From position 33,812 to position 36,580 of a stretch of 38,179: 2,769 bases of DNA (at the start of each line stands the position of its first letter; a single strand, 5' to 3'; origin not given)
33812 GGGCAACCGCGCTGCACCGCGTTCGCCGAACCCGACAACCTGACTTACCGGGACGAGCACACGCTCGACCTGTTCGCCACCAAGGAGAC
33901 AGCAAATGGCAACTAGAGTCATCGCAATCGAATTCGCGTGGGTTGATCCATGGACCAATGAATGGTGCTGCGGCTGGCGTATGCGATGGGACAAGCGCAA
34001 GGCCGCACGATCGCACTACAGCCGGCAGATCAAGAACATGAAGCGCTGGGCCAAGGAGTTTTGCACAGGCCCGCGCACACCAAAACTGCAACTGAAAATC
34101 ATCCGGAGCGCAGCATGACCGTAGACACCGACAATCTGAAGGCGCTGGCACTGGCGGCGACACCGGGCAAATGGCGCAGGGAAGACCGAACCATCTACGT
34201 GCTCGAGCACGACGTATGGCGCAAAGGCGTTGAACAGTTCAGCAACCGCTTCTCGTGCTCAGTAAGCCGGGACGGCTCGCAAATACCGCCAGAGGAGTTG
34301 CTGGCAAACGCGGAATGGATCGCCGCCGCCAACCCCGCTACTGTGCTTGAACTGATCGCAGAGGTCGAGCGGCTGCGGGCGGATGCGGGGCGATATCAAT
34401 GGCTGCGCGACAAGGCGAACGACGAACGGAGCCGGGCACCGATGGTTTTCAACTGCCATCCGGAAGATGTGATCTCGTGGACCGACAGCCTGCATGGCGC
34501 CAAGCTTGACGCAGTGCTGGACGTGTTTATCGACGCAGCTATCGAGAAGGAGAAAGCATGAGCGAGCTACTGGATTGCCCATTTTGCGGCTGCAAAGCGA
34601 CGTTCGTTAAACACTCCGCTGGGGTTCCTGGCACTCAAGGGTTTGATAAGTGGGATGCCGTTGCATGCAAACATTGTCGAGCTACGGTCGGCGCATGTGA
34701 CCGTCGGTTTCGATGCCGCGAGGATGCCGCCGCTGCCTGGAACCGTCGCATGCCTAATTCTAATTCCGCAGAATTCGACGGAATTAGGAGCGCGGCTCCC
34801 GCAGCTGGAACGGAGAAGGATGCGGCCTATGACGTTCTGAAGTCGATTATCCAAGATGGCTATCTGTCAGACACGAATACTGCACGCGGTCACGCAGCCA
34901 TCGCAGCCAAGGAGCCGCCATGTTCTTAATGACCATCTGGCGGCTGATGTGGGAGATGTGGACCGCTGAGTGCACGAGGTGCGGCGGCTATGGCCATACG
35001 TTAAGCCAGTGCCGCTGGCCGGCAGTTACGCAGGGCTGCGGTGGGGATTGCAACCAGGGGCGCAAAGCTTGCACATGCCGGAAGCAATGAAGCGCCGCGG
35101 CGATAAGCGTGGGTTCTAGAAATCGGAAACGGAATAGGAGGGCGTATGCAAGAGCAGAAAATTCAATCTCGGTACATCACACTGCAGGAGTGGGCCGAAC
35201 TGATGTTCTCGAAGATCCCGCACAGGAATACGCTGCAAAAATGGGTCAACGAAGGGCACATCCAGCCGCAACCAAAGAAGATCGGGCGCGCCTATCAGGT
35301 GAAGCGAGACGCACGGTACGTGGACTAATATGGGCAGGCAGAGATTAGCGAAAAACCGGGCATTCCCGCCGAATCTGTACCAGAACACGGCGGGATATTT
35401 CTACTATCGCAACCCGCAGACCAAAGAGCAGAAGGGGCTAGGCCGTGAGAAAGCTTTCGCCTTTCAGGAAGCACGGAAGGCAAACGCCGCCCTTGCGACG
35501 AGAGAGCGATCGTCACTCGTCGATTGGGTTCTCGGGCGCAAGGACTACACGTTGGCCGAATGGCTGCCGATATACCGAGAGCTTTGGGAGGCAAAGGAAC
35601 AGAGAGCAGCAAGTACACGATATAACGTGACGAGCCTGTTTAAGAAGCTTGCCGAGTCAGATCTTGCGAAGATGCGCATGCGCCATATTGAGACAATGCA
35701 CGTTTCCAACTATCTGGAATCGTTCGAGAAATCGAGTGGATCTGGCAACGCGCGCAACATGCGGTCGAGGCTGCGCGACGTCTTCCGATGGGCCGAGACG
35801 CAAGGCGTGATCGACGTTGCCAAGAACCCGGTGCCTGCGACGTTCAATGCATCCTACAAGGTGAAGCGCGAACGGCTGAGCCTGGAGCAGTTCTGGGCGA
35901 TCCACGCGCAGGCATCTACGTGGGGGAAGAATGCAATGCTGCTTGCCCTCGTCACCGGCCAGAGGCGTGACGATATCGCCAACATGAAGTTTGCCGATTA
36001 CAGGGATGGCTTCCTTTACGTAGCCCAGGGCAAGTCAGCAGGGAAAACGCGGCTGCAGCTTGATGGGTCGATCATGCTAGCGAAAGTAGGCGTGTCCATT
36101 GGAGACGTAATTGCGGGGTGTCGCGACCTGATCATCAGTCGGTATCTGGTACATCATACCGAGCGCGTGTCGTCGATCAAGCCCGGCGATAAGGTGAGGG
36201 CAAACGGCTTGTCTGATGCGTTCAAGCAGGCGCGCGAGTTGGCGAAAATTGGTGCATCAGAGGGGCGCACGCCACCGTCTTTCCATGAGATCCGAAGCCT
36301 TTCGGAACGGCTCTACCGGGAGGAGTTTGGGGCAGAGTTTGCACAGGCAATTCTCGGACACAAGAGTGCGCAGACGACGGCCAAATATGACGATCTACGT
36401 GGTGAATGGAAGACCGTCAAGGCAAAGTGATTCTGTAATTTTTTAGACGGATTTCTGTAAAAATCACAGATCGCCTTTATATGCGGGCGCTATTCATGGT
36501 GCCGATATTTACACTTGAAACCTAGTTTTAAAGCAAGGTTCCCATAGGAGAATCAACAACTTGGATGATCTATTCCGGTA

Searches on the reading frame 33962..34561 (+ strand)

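Call 96: search_protein_families(library=pfam, proteins=[window:33962-34561:+], max_evalue=0.01)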
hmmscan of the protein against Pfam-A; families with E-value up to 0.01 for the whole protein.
window:33962-34561:+ (199 aa): 1 family
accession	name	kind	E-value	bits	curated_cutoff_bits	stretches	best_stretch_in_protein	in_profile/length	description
PF13935.11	Ead_Ea22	-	2.2e-05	25.5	27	1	58-139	7-80/139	Ead/Ea22-like protein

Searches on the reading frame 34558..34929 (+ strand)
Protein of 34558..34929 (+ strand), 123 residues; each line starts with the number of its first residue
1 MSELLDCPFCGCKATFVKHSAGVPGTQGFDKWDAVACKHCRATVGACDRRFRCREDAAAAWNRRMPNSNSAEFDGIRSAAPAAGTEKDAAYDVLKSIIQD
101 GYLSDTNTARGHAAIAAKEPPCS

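Call 96: search_protein_families(library=pfam, proteins=[window:34558-34929:+], max_evalue=0.01)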
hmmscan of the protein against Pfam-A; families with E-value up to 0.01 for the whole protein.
window:34558-34929:+ (123 aa): 2 families
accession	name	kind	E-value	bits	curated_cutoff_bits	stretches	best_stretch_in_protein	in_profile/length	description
PF14354.12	Lar_restr_allev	-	2.9e-11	43.9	28.6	1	3-64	2-57/58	Restriction alleviation protein Lar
PF11672.13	DUF3268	-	0.0061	17.3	28.4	1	6-98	4-94/121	zinc-finger-containing domain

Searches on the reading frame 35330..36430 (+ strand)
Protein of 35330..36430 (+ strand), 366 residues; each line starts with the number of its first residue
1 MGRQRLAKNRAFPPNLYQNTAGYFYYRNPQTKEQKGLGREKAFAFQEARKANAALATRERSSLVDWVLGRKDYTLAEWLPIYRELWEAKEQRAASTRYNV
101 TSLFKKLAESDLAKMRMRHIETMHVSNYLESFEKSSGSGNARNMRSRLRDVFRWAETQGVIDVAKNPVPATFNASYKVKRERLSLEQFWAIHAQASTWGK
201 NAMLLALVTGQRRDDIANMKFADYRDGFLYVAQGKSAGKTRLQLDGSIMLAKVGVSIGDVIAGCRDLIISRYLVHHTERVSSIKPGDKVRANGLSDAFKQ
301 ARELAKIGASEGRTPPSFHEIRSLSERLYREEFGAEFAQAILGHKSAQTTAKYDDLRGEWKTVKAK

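Call 38: search_dna_similar(query=window:35330-36430:+, collection=phages, mode=protein, max_rows=15)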
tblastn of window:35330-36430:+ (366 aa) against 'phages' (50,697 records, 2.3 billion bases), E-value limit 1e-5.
Records with a match: 150; places in all: 155; records where one place covers at least 80% of the query: 140.
Best place of each record, by identity: <60% 150.
By first word of the organism name: Escherichia 75; Burkholderia 15; Enterobacteria 11; Pseudomonas 10; Salmonella 7; Stx1a-converting 6; Stx2a-converting 5; Lambdavirus 3; Klebsiella 2; Providencia 2; and 11 more.
By host as written in the record: - 50; Escherichia coli 32; Burkholderia sp. 13; Escherichia coli str. K-12 substr. MG1655 5; Salmonella sp. 5; Escherichia coli ECOR13 3; Pseudomonas aeruginosa PAO1 3; Pseudomonas aeruginosa 2; and 29 more.
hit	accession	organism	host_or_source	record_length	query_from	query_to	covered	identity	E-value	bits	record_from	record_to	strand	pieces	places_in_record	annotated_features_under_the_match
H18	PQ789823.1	Burkholderia phage vB_PR2a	Burkholderia sp.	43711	12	364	96%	42.2%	4e-78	266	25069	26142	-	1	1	integrase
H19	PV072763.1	Burkholderia phage vB_CB2a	Burkholderia sp.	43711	12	364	96%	42.2%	4e-78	266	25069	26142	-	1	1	integrase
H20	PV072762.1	Burkholderia phage vB_E192b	Burkholderia sp.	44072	12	364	96%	42.2%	4e-78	266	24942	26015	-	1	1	integrase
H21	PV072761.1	Burkholderia phage vB_PR5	Burkholderia sp.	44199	12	364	96%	42.2%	4e-78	266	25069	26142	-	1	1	integrase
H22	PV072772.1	Burkholderia phage vB_E264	Burkholderia sp.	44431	12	364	96%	42.2%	4e-78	266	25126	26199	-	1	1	integrase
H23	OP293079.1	Burkholderia phage PhiBt-E264.1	Lysogenic Burkholderia thailandensis ...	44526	12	364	96%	42.2%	4e-78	266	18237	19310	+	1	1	integrase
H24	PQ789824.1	Burkholderia phage vB_E354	Burkholderia sp.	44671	12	364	96%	42.2%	4e-78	266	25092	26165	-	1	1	integrase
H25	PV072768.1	Burkholderia phage vB_PL2a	Burkholderia sp.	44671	12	364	96%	42.2%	4e-78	266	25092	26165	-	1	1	integrase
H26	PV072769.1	Burkholderia phage vB_E175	Burkholderia sp.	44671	12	364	96%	42.2%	4e-78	266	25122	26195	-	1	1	integrase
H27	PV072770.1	Burkholderia phage vB_E184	Burkholderia sp.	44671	12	364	96%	42.2%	4e-78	266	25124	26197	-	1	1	integrase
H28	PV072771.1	Burkholderia phage vB_E228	Burkholderia sp.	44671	12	364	96%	42.2%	4e-78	266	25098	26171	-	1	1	integrase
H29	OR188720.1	Pseudomonas phage LPPA33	Pseudomonas aeruginosa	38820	3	363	99%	39.9%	1e-59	213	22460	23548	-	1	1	hypothetical protein (x2)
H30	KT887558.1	Pseudomonas phage phi2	Pseudomonas aeruginosa WH-SGI-V-07173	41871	3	363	99%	39.9%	3e-59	212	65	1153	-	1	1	integrase family site-specific recombinase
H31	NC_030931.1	Pseudomonas phage phi2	Pseudomonas aeruginosa WH-SGI-V-07173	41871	3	363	99%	39.9%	3e-59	212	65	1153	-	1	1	integrase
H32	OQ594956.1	Pseudomonas phage vB_Pae_LESphi3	Pseudomonas aeruginosa LESB58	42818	3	363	99%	39.7%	5e-59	211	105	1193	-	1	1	integrase | excisionase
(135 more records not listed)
